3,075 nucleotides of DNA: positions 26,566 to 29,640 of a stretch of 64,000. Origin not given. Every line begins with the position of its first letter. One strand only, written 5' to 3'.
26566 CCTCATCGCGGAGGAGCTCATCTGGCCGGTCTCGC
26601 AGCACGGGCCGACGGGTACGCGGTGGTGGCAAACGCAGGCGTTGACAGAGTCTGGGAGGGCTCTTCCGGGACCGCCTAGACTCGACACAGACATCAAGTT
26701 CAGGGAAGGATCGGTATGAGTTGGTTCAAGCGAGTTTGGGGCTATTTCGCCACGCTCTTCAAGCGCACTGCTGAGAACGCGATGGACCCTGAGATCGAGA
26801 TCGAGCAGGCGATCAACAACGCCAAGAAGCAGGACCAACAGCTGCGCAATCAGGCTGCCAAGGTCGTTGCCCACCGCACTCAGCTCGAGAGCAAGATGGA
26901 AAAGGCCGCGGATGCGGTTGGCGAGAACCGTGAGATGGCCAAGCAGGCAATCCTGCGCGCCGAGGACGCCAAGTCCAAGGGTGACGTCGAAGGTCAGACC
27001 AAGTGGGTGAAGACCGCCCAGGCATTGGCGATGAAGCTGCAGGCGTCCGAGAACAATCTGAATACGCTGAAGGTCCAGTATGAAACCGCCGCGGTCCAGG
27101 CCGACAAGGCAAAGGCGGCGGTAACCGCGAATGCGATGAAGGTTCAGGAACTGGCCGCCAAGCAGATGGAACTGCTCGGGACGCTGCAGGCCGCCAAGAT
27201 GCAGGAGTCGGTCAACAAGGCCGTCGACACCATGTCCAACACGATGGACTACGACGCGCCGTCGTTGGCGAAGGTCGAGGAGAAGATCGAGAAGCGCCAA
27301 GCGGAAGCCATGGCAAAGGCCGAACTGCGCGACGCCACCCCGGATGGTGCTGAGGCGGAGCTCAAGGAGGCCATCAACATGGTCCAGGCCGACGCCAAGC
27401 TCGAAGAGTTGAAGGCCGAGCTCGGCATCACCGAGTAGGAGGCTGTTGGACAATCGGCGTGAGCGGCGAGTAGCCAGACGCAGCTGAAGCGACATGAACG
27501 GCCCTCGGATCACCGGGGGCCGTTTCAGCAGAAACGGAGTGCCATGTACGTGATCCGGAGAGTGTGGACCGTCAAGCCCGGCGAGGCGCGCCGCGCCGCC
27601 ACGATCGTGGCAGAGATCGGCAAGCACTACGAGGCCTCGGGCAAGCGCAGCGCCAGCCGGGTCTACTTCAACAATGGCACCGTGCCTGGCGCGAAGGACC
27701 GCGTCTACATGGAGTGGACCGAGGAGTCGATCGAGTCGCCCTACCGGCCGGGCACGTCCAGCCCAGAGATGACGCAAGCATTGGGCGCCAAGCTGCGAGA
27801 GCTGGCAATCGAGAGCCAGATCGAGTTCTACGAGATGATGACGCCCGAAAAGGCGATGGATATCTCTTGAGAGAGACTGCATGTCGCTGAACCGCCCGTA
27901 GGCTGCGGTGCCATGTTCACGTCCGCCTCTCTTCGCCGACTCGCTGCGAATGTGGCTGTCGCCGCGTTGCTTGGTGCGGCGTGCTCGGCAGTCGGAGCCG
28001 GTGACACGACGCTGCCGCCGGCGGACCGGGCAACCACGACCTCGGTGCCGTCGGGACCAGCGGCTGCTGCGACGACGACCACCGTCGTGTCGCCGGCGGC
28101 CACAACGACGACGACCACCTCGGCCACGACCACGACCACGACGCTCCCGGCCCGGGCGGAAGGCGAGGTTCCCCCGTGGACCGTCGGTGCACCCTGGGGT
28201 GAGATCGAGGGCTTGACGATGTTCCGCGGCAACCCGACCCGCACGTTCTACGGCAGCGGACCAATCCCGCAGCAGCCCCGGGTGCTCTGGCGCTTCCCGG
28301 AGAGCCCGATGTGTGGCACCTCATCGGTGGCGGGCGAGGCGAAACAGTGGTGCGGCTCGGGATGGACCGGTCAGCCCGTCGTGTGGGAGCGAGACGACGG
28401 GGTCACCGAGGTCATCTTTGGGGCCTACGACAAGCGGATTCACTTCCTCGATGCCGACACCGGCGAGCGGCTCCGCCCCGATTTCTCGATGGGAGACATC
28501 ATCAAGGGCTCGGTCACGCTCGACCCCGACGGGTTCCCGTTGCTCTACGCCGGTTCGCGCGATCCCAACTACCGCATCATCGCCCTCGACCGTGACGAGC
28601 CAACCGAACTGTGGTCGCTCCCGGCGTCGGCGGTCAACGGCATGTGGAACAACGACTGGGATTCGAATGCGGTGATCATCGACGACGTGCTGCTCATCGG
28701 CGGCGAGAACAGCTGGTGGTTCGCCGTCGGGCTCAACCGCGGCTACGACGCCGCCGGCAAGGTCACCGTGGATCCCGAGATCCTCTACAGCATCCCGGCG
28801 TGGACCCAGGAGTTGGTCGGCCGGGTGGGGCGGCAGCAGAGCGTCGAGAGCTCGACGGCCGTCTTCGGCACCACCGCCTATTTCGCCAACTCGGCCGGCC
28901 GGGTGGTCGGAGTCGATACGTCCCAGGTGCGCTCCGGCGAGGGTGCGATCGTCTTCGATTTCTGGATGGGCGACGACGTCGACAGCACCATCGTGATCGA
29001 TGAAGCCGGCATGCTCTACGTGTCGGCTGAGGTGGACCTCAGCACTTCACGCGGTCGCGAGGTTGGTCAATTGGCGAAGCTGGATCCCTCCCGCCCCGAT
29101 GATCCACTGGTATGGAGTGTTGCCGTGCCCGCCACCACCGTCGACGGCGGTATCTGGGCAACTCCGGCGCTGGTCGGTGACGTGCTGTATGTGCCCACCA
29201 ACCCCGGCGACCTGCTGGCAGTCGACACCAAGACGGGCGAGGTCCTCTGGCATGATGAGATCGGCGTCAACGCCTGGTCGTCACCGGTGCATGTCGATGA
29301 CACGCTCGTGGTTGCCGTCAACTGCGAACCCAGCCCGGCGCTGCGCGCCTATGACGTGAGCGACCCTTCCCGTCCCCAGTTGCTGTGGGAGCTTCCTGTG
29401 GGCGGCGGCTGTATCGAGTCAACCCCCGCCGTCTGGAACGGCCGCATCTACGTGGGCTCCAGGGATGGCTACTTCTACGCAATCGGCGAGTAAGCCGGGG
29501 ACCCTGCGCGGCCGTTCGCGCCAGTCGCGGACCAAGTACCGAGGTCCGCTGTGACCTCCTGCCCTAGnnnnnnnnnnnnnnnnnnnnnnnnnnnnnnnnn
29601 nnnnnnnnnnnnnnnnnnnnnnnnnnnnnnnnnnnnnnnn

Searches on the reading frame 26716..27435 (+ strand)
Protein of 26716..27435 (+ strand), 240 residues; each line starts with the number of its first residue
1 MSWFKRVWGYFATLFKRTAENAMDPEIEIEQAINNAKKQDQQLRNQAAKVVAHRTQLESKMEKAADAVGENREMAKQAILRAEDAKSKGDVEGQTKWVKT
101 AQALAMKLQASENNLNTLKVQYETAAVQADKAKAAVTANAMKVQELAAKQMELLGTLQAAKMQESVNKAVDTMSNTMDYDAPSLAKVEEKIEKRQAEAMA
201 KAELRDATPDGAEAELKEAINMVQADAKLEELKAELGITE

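Call 58: search_protein_families(library=pfam, proteins=[window:26716-27435:+], max_evalue=0.0001)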
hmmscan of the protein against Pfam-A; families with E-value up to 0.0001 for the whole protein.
window:26716-27435:+ (240 aa): 1 family
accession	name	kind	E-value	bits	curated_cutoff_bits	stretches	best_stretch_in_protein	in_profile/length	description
PF04012.17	PspA_IM30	-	7e-27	94.9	33.9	1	4-235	3-217/220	PspA/IM30 family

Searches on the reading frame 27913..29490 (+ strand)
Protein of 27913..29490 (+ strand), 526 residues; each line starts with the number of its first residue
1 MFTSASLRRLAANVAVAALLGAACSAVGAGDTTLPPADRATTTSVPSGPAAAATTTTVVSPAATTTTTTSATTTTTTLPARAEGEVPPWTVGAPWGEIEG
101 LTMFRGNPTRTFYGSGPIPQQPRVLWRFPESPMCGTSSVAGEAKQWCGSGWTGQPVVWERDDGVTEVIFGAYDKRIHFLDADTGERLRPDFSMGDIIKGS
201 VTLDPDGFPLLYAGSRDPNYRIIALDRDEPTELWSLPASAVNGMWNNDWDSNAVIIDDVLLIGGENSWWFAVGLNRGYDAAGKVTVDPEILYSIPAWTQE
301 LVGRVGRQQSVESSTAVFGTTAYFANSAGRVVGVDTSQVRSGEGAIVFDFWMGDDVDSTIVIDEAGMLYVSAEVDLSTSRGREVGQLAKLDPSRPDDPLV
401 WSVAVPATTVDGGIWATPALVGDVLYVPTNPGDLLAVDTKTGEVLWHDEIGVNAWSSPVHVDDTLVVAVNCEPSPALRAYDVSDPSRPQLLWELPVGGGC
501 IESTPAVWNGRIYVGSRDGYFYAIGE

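Call 58: search_protein_families(library=pfam, proteins=[window:27913-29490:+], max_evalue=0.0001)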
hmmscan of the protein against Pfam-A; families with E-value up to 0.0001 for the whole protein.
window:27913-29490:+ (526 aa): 3 families
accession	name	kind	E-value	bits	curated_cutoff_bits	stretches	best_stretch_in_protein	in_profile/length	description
PF13570.13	Beta-prop_ACSF4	-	7.2e-20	72.1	133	1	296-469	36-192/329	Beta-alanine-activating enzyme, beta-propeller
PF13360.13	PQQ_2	-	2.2e-11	44.3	27.6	1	390-483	8-91/233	Outer membrane protein assembly factor BamB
PF01011.28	PQQ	-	9.8e-06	25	26.7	0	414-452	49-87/595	Glucose/ethanol/alcohol dehydrogenase, beta-propeller domain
